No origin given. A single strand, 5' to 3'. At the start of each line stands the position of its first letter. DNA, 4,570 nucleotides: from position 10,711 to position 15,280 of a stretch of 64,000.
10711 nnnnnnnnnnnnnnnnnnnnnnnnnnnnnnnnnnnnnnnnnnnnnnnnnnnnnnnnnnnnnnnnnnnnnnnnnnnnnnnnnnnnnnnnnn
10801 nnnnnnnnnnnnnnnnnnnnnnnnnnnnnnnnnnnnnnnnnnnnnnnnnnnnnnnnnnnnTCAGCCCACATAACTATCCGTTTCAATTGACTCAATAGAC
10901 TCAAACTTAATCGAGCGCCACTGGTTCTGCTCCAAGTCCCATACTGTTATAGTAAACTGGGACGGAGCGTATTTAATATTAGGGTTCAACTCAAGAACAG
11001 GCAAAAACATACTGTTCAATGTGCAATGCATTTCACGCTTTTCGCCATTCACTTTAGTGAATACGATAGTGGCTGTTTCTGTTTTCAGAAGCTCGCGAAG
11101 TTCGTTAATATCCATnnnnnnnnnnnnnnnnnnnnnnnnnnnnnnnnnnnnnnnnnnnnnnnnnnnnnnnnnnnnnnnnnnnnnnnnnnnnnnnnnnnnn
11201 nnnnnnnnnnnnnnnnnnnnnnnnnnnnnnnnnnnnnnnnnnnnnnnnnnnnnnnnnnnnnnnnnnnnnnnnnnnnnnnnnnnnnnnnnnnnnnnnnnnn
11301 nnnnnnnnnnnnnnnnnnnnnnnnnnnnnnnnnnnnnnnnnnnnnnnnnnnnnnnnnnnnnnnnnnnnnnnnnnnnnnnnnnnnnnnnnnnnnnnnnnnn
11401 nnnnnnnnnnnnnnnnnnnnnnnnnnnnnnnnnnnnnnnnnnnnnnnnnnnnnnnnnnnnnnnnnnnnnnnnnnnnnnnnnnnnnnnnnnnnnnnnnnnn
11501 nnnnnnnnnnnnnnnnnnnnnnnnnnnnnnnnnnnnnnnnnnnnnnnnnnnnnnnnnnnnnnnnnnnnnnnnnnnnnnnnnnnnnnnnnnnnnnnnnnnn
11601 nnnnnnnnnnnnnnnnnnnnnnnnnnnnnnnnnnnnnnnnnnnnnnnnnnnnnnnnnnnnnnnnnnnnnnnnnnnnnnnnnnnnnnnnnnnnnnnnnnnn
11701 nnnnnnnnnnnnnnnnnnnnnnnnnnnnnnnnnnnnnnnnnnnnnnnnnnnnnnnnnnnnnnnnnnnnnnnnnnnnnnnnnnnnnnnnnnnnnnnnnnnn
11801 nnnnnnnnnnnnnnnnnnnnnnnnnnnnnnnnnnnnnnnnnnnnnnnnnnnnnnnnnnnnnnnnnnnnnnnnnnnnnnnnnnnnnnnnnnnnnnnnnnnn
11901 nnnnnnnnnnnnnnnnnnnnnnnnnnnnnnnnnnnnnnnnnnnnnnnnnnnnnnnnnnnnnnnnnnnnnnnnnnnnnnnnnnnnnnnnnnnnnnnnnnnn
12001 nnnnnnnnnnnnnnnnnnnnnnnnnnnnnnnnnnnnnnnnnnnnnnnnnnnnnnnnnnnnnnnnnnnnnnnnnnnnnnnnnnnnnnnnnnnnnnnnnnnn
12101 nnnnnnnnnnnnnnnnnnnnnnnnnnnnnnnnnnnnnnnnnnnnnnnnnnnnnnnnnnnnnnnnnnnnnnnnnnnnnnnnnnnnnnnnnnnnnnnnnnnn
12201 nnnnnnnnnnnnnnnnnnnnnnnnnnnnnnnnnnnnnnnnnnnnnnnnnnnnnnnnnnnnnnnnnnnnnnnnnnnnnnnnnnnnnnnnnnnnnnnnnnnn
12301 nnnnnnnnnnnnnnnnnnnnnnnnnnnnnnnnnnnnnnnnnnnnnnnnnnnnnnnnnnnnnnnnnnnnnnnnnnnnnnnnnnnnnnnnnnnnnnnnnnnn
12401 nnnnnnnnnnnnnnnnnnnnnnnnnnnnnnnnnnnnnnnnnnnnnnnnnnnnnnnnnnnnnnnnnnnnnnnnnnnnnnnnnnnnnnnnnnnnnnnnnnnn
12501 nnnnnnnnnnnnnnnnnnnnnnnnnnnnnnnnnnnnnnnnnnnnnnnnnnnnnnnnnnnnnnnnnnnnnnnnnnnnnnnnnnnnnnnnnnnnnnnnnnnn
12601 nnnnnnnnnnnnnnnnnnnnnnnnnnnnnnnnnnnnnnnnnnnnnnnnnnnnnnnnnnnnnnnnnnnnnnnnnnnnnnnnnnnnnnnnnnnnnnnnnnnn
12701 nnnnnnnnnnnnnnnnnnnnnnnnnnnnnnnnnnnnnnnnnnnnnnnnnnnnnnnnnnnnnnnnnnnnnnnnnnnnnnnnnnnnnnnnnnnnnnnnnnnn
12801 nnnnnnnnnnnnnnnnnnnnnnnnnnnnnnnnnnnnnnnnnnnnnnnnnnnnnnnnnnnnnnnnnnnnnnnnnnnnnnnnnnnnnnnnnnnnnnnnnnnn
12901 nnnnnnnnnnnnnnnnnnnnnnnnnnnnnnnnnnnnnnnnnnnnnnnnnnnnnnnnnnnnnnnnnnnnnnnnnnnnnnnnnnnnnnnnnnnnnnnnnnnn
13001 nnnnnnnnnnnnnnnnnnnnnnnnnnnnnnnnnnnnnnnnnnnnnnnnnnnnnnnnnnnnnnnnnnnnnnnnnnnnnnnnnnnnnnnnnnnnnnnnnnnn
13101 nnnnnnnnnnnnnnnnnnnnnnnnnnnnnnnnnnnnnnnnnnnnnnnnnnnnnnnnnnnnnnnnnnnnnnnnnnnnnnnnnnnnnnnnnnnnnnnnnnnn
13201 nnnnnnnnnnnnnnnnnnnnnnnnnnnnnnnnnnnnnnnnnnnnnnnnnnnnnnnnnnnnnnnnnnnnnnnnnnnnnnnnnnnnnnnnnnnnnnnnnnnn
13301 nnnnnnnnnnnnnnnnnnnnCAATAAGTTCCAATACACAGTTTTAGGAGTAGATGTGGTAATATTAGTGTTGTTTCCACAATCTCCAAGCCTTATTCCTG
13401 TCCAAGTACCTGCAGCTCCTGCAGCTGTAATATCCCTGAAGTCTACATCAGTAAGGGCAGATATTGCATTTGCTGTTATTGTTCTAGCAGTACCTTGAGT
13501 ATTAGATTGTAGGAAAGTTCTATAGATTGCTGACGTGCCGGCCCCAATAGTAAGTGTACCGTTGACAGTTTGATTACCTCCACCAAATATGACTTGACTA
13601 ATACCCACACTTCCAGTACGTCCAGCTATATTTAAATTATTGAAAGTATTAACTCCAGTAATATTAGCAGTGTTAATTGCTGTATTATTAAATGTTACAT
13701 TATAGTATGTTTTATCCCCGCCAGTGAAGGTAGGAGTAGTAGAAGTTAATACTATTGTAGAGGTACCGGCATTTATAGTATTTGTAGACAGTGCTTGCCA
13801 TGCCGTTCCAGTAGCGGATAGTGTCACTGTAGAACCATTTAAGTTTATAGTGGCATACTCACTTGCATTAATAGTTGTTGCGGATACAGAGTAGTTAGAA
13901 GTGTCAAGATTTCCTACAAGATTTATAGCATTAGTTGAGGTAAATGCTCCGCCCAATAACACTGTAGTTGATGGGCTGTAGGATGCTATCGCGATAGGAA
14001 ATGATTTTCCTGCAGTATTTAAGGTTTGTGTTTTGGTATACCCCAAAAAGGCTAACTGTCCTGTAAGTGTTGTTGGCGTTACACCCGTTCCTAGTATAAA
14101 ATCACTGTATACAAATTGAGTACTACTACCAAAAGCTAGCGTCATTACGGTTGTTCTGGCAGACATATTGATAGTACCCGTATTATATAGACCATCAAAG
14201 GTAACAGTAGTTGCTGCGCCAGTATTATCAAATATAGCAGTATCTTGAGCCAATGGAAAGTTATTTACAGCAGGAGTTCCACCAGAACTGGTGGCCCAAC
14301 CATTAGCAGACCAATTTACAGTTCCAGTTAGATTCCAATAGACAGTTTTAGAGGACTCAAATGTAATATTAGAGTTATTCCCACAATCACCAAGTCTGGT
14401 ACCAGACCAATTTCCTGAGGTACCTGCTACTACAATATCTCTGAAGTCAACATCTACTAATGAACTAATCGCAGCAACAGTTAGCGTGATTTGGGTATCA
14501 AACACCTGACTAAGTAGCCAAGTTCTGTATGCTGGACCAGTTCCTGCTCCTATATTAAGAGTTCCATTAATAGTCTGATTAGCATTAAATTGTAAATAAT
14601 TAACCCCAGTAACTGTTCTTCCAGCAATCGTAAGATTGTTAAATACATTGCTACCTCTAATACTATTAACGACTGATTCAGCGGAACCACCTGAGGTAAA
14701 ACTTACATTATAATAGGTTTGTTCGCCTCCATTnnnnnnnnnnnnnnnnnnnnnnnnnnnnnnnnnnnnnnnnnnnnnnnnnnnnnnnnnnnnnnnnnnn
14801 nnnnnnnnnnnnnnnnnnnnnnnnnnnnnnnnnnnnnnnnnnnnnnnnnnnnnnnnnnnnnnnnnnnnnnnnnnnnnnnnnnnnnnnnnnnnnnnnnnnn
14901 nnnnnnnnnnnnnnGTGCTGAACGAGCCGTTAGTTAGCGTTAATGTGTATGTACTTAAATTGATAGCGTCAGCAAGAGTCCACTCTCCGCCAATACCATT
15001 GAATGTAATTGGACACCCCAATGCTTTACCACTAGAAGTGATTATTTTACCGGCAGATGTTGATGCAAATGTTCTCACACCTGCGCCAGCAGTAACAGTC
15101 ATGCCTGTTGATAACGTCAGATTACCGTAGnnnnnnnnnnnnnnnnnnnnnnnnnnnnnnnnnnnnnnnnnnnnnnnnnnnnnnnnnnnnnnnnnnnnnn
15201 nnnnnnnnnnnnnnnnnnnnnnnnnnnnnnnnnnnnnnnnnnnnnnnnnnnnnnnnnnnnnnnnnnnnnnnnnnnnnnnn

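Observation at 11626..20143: A 2324-residue modular repeat protein followed by three small fibre-like paralogs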

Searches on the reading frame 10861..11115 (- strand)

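Call 7: search_protein_families(library=phrogs, proteins=[window:10861-11115:-], max_evalue=0.01)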
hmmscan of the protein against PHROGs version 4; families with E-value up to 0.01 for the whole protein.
window:10861-11115:- (84 aa): 3 families
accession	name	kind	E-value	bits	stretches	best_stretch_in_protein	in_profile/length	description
phrog_1086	-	unknown function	1.4e-16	61.3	1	5-78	36-114/137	-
phrog_2267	-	unknown function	0.00085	20.4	1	5-80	15-97/112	-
phrog_18485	-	unknown function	0.00098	20.3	1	21-70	16-68/69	-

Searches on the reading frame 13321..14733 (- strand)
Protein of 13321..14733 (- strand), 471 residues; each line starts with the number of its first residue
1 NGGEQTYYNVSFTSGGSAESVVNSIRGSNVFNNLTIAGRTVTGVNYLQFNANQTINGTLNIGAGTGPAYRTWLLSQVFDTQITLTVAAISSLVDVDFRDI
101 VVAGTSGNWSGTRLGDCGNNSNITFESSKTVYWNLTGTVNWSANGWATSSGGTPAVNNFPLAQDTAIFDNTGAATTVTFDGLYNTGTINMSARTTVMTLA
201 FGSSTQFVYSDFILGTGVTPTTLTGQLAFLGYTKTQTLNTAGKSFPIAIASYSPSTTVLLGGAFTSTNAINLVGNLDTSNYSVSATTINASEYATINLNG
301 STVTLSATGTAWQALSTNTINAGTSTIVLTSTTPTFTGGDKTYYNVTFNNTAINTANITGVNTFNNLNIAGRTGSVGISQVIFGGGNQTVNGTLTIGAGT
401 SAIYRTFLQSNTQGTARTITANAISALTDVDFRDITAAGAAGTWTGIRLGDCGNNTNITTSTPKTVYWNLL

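Call 41: predict_structure(alignment_id=A1)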
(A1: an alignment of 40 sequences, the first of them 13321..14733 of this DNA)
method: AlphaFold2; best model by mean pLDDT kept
length: 471 residues; sequences in the alignment: 40
mean_pLDDT: 94.1   pTM: 0.90
mean pLDDT of the five models: 94.1, 93.9, 93.8, 93.2, 92.8
residues with pLDDT >= 90: 406; 70-90: 55; 50-70: 10; < 50: 0
segments of 3 or more residues with pLDDT < 50: none
pLDDT, mean of each block of 10 residues (from residue 1): 83 72 90 93 91 96 91 95 97 96 95 97 97 96 96 96 97 91 96 96 89 97 87 98 94 97 97 98 98 96 98 97 98 96 97 94 98 87 96 91 92 98 95 98 95 97 87 58
secondary structure, 60 per line:
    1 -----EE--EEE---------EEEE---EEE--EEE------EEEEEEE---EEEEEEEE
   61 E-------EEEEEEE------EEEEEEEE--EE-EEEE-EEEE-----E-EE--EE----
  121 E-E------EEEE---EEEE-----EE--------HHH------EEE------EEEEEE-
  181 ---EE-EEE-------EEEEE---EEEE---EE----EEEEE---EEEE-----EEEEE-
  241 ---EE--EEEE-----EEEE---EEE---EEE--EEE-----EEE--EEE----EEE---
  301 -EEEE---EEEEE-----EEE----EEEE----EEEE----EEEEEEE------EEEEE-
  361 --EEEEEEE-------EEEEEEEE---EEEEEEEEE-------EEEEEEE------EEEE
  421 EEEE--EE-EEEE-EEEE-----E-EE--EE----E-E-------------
elements in order: E10-12 E22-25 E29-31 E34-36 E43-49 E53-61 E69-75 E82-89 E95-98 E100-103 E130-133 E137-140 E165-167 E174-179 E187-189 E197-201 E205-208 E218-222 E226-229 E235-239 E248-251 E257-260 E264-266 E270-272 E275-277 E283-285 E288-290 E295-297 E302-305 E309-313 E319-321 E326-329 E334-337 E342-348 E355-359 E363-369 E377-384 E388-396 E404-410 E417-424 E430-433 E435-438

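Call 50: find_related_loci(query=A1, collection=viral_contigs, flank=6000)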
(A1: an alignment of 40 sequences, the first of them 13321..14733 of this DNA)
Query A1 (471 aa) in viral_contigs; peptide patterns used: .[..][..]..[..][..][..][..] (x = any residue, [..] = any of these).
600 stretches matched a pattern (row limit reached: there are more); 592 encode a relative of the query (tblastn E <= 1e-3); the best 80 are kept; 80 distinct loci.
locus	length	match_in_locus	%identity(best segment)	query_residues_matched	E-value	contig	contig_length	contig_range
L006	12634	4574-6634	48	2-469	4e-98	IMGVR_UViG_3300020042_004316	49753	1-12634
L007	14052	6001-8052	47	1-470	6e-98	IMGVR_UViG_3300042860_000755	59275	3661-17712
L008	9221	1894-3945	47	1-470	6e-98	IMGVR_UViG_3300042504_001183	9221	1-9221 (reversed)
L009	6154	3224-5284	48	2-468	7e-97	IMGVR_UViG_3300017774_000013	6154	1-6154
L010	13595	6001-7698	48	6-470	1e-95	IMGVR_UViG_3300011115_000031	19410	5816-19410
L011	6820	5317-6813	46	1-470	8e-95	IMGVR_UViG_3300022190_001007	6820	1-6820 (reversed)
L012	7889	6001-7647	47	1-470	3e-94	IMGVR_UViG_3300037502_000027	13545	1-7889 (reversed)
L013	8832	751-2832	47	6-470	4e-94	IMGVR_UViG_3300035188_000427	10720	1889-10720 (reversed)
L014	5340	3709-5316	46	2-470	1e-93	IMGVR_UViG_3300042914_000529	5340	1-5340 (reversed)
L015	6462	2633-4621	47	2-470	3e-93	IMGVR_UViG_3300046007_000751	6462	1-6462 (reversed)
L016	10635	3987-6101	46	1-470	6e-93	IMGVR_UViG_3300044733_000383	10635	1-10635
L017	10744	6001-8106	47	1-470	1e-92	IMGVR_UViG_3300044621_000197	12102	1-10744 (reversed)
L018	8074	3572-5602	46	6-470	1e-91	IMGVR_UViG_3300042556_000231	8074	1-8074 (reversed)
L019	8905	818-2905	46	2-470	5e-91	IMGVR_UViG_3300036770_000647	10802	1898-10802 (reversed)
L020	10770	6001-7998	48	1-468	1e-90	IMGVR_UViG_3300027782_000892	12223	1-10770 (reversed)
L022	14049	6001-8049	45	2-470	2e-90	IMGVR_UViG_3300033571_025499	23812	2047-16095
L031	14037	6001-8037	46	1-470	3e-89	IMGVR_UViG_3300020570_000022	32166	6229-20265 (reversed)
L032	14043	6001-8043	46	6-470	1e-91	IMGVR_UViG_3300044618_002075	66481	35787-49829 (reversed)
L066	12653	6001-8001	44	3-470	1e-84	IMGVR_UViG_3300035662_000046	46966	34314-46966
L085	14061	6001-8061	43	1-470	1e-83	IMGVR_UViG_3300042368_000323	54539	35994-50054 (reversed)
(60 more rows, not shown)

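Call 51: find_related_loci(query=A1, collection=genome_contigs, flank=6000)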
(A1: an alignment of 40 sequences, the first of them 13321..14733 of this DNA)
Query A1 (471 aa) in genome_contigs; peptide patterns used: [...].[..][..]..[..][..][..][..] (x = any residue, [..] = any of these).
42 stretches matched a pattern; 15 encode a relative of the query (tblastn E <= 1e-3); 15 distinct loci.
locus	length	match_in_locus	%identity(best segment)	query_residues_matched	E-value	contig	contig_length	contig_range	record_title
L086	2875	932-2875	44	1-468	6e-81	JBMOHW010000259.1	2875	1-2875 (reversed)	MAG: Terrimicrobiaceae bacterium isolate Deming_bin.375 contig141332, whole genome shotgun sequence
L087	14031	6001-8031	42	1-470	3e-71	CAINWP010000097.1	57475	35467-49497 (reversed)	MAG: uncultured Verrucomicrobia bacterium isolate KT_bin-2079 genome assembly, contig: bin-2079:097/340, whole genome sh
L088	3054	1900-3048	43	33-468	5e-60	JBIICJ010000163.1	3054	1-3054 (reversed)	MAG: Micavibrio sp. isolate ME2000-07-17pf_3300043436_group1_bin85 Rohwer_bin1898_scaffold_38763_c1, whole genome shotgu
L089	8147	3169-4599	48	1-468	4e-58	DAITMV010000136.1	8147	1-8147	MAG TPA_asm: Burkholderiaceae bacterium isolate CTOTU9745 NODE_1628_length_8147_cov_5.921775, whole genome shotgun seque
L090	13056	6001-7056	44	3-470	9e-58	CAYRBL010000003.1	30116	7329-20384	MAG TPA_asm: uncultured Bacteroides sp. isolate binchicken_co2_197 genome assembly, contig: NODE_932_length_30116_cov_8.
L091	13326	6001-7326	43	1-467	3e-38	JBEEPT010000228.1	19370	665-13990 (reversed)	MAG: Pseudomonadota bacterium isolate eastforkpoplarcreek_2019_sw_WHONDRS-S19S_0039_B_bin.13 scaffold_1739007, whole gen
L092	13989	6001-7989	34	2-468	3e-32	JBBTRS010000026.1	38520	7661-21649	MAG: Patescibacteria group bacterium isolate H52-bin014_1 H52_bin014_1_000000000026, whole genome shotgun sequence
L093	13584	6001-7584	33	2-468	2e-20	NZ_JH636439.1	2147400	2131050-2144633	Zavarzinella formosa DSM 19928 Scaffold1, whole genome shotgun sequence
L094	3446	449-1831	33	1-468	7e-16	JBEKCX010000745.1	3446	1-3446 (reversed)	MAG: Terracidiphilus sp. isolate SPRUCE 16 SPRUCE_16_745, whole genome shotgun sequence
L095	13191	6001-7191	32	27-468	1e-13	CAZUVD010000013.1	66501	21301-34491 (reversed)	MAG TPA_asm: uncultured Coxiellaceae bacterium isolate SRP286056_co2_302 genome assembly, contig: NODE_416_length_66501_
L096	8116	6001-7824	30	33-467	7e-13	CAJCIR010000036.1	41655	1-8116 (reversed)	Chlamydiae bacterium isolate BOG_genome_mining.3 genome assembly, contig: k141_2320200, whole genome shotgun sequence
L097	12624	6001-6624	33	132-335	6e-12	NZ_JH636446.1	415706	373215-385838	Zavarzinella formosa DSM 19928 Scaffold8, whole genome shotgun sequence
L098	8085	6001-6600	43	2-459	1e-11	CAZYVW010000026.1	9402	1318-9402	MAG TPA_asm: uncultured Candidatus Saccharibacteria bacterium isolate SRP200132_co1_592 genome assembly, contig: NODE_13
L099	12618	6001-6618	32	132-333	2e-10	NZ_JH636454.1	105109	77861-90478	Zavarzinella formosa DSM 19928 Scaffold16, whole genome shotgun sequence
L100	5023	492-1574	23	122-468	3e-7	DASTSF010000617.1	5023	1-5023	MAG TPA_asm: Bacteroidia bacterium isolate SMAG_U2273 k141_1176534, whole genome shotgun sequence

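Call 59: search_solved_structures(query=A1, max_evalue=0.1)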
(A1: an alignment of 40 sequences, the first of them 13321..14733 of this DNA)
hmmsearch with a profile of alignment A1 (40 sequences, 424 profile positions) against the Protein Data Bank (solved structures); distinct sequences matched with E-value up to 0.1: 1.
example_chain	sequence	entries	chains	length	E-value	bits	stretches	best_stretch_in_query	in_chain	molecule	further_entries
7ytt_A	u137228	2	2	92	0.087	15.1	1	143-182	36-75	Protein G3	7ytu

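Call 80: search_protein_families(library=phrogs, proteins=[L032:2097-3197:+, L032:3573-4226:+, L032:4660-5178:+, L085:791-1894:+, L085:4011-4511:+, L031:2251-3222:+, L031:4860-5282:+, L022:1622-2884:+, L022:2868-3845:+, L066:5183-5758:+], max_evalue=0.001)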
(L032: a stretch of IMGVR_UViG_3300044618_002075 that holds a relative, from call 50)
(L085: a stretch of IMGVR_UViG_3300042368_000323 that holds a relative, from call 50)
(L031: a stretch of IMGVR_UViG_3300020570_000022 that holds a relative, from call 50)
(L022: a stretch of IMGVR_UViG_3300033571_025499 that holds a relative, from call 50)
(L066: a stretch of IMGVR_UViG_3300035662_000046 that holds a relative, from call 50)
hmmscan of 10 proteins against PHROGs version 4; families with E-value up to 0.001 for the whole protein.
L032:2097-3197:+ (366 aa): 9 families
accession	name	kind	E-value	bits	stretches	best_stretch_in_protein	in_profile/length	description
phrog_24074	-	unknown function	5.2e-38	131.9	1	117-364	375-624/892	-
phrog_3545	-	unknown function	2.9e-27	96.2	1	151-366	744-979/1115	-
phrog_13163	-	tail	2.4e-16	59.9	1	170-363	520-717/976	baseplate wedge subunit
phrog_38322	-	unknown function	1.6e-15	58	1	152-366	290-506/506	-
phrog_32294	-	tail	9.9e-14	50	1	169-362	412-606/2435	baseplate wedge subunit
phrog_701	-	head and packaging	1.2e-12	45.4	1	183-363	4042-4222/6136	virion structural protein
phrog_1469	-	tail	1e-10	40.3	1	166-362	496-704/2607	baseplate wedge subunit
phrog_11583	-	unknown function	1.1e-06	26.7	1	152-359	1123-1326/2796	-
phrog_8510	-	head and packaging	3.9e-05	22.5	1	192-361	527-696/1348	virion structural protein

L032:3573-4226:+ (217 aa): 2 families
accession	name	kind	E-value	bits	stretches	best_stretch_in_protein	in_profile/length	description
phrog_2941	-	head and packaging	7.4e-17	62.7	1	1-195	4-188/208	virion structural protein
phrog_10775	-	tail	2.4e-07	31.7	1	10-189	20-209/237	tail protein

L032:4660-5178:+ (172 aa): 2 families
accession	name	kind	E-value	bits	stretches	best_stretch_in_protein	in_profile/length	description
phrog_8123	-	unknown function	3.1e-29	103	1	22-169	43-190/192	-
phrog_5417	-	unknown function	6.3e-06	27.1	1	4-83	7-84/156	-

L085:791-1894:+ (367 aa): 3 families
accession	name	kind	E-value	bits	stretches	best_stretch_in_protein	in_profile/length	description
phrog_4474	-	unknown function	3.5e-07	30.9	1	129-170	149-190/407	-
phrog_356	-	tail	0.00045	19.7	1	125-180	654-714/924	minor tail protein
phrog_863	-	tail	0.00088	19.3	1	303-357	425-485/690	tail fiber assembly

L085:4011-4511:+ (166 aa): 2 families
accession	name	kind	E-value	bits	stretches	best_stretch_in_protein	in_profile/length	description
phrog_8123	-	unknown function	2e-20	74.3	1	23-164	44-190/192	-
phrog_5417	-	unknown function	3.1e-05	24.8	1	7-116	10-111/156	-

L031:2251-3222:+ (323 aa): 1 family
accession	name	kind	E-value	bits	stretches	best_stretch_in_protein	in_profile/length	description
phrog_1328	-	head and packaging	4.6e-105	353.9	1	10-319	9-306/583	major head protein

L031:4860-5282:+ (140 aa): 1 family
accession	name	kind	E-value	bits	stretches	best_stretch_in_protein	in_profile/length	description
phrog_644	-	unknown function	5.6e-29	102.2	1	1-135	1-142/174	-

L022:1622-2884:+ (420 aa): 0 families

L022:2868-3845:+ (325 aa): 0 families

L066:5183-5758:+ (191 aa): 2 families
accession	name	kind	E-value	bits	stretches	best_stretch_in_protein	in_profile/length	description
phrog_8123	-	unknown function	4e-22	79.8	1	43-189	43-190/192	-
phrog_5417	-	unknown function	3.1e-05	24.8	1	27-141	9-114/156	-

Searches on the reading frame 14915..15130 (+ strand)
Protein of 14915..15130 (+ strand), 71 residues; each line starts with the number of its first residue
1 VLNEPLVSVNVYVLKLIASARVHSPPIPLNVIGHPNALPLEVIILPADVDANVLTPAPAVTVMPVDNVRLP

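Call 90: search_protein_families(library=pfam, proteins=[window:14915-15130:+], max_evalue=0.01)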
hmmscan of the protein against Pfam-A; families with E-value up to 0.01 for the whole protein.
window:14915-15130:+ (71 aa): 0 families
